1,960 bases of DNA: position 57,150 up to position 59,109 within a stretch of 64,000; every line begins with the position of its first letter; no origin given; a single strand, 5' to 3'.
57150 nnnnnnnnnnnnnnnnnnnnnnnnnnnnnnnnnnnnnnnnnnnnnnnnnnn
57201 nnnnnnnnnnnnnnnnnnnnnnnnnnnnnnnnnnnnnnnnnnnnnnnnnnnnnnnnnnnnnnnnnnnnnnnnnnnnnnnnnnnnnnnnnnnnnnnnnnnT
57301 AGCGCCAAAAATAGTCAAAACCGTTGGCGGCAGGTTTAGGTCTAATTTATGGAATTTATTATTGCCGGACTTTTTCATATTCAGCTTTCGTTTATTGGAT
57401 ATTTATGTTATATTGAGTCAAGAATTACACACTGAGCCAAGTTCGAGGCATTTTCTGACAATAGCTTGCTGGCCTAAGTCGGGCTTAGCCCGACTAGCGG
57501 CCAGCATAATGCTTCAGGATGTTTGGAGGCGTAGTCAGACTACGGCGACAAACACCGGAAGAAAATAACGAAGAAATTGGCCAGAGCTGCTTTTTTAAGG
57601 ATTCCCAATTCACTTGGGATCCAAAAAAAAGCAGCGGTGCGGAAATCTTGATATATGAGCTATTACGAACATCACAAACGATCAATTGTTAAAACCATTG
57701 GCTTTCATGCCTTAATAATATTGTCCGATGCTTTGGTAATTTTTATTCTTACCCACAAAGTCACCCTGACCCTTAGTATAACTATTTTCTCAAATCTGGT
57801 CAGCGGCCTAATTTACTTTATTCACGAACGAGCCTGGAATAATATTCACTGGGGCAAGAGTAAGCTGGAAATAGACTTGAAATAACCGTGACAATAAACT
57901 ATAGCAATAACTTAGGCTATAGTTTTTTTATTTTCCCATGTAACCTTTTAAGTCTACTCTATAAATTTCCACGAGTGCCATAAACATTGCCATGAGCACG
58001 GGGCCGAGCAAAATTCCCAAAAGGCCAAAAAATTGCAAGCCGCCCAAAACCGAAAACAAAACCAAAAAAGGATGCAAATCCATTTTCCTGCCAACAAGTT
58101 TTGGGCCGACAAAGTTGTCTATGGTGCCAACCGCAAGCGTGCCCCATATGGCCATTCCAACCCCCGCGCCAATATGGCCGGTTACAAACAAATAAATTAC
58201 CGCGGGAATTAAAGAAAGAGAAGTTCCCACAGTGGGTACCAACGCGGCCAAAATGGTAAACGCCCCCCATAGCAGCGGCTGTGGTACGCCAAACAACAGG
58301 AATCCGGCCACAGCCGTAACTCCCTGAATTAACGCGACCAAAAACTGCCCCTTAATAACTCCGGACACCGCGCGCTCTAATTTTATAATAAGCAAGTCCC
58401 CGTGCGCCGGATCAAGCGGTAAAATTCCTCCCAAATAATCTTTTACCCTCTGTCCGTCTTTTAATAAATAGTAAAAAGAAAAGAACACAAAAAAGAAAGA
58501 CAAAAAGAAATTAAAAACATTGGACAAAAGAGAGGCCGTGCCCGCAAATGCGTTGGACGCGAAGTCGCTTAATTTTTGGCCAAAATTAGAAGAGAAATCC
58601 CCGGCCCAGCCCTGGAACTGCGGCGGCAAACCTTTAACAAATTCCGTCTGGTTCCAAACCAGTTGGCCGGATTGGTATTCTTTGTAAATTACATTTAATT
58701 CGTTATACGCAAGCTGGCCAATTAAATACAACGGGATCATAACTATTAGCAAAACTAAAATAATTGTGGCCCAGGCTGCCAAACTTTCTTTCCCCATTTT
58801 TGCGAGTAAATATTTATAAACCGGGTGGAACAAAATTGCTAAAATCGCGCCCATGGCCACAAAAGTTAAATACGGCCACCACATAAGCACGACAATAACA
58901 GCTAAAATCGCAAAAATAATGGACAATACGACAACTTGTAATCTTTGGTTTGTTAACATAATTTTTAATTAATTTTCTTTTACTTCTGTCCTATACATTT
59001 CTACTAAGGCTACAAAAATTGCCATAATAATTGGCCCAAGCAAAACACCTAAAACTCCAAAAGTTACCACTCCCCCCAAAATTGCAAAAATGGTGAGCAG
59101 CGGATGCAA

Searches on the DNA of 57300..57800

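Call 5: search_rna_families(source=window, start=57300, end=57800, threshold=evalue, max_evalue=10, show_alignments=4)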
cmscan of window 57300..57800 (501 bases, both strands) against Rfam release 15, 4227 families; matches with E-value up to 10: 6.
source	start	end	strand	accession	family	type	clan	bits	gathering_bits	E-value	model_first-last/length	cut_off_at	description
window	57586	57635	+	RF00962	mir-586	Gene; miRNA;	-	16.5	89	1.6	19-67/87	no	mir-586 microRNA precursor family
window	57333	57355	+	RF01379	CRISPR-DR66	Gene; CRISPR;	CL00014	16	45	5.9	1-37/37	no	CRISPR RNA direct repeat element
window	57464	57506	+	RF02338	GlsR16_miR3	Gene; snRNA; snoRNA; CD-box;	-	14.9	100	2.4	16-56/77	no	Giardia snoRNA GlsR16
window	57477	57550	-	RF03251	mir-4446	Gene; miRNA;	-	13.9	79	8.8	1-82/82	no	mir-4446 microRNA precursor family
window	57475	57497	+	RF03617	MIR8757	Gene; miRNA;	-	13.5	83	9.5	1-72/72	no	MIR8757 microRNA precursor family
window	57591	57648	+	RF01714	Ocean-V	Gene; sRNA;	-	13.5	75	9.8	1-72/72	no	Ocean-V RNA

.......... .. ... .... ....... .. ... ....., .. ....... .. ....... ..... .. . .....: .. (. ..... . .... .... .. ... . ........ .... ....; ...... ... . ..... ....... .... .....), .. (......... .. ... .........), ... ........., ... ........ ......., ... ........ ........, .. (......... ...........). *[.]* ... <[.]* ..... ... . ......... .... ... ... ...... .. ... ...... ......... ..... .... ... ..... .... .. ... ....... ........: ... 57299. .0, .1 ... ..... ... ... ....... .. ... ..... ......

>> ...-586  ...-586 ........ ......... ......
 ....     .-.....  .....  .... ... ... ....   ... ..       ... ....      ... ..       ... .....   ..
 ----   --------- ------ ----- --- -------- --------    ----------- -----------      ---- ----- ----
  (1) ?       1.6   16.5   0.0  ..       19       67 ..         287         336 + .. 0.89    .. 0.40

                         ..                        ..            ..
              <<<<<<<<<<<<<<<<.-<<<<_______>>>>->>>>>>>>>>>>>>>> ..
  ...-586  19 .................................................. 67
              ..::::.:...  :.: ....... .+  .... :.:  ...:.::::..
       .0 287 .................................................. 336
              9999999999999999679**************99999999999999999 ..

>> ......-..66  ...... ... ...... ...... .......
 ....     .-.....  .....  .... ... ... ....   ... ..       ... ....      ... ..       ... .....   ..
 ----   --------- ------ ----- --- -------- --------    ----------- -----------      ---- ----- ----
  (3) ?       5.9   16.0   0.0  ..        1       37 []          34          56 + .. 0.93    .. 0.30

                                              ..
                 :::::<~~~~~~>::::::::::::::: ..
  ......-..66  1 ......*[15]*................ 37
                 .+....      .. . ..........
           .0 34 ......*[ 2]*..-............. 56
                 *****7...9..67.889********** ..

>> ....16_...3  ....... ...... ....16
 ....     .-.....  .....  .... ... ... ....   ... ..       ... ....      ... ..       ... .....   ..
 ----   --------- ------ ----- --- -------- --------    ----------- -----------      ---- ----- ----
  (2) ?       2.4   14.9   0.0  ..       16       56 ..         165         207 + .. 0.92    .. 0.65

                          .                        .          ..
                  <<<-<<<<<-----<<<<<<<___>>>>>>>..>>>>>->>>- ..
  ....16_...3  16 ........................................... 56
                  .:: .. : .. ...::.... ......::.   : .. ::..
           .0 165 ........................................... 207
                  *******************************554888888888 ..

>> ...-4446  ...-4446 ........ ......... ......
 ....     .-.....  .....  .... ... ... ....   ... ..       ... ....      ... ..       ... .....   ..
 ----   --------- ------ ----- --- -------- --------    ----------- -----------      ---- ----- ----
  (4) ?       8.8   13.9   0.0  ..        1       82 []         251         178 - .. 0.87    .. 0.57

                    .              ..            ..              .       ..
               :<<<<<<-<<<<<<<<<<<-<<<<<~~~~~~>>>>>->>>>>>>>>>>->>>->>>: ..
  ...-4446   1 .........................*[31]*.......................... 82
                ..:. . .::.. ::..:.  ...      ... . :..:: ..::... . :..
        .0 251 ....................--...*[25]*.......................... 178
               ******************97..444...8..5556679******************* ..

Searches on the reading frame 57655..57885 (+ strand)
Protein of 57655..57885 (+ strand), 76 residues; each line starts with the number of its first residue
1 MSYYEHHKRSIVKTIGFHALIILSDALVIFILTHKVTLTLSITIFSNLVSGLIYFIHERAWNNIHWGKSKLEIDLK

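Call 14: search_protein_families(library=pfam, proteins=[window:57655-57885:+])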
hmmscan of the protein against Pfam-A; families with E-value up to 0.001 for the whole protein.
window:57655-57885:+ (76 aa): 1 family
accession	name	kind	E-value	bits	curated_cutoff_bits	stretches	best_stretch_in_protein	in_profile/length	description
PF09834.14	DUF2061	-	6.1e-08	33.4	23.1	1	11-62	1-52/52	Predicted membrane protein (DUF2061)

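Call 24: find_encoding_contigs(protein=window:57655-57885:+, flank=2500, max_places=10)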
Protein window:57655-57885:+ (76 aa): 1 contig read that carries it; 1 place shown.
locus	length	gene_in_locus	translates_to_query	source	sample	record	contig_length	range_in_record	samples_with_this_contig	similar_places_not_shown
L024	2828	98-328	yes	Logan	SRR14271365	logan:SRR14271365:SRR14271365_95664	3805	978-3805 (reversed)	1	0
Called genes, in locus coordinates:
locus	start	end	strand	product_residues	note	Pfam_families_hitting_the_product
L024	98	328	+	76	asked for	PF09834:DUF2061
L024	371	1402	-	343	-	PF01594:AI-2E_transport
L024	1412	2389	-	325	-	PF01594:AI-2E_transport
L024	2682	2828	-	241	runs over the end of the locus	-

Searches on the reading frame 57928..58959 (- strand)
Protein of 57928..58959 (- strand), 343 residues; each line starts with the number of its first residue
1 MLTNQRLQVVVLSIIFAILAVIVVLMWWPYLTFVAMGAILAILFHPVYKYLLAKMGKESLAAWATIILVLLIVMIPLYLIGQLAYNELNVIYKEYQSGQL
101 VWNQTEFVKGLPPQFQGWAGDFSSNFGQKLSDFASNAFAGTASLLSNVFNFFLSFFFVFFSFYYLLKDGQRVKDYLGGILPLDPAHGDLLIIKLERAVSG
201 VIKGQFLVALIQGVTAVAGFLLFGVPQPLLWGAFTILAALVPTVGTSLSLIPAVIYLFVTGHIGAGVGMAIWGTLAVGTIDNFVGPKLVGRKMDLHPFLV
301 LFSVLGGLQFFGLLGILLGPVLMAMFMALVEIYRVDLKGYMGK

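Call 14: search_protein_families(library=pfam, proteins=[window:57928-58959:-])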
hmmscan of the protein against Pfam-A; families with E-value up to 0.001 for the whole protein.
window:57928-58959:- (343 aa): 1 family
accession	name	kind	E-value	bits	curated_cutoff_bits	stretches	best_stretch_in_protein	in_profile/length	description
PF01594.21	AI-2E_transport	-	4.5e-60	204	34.3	1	14-333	4-326/327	AI-2E family transporter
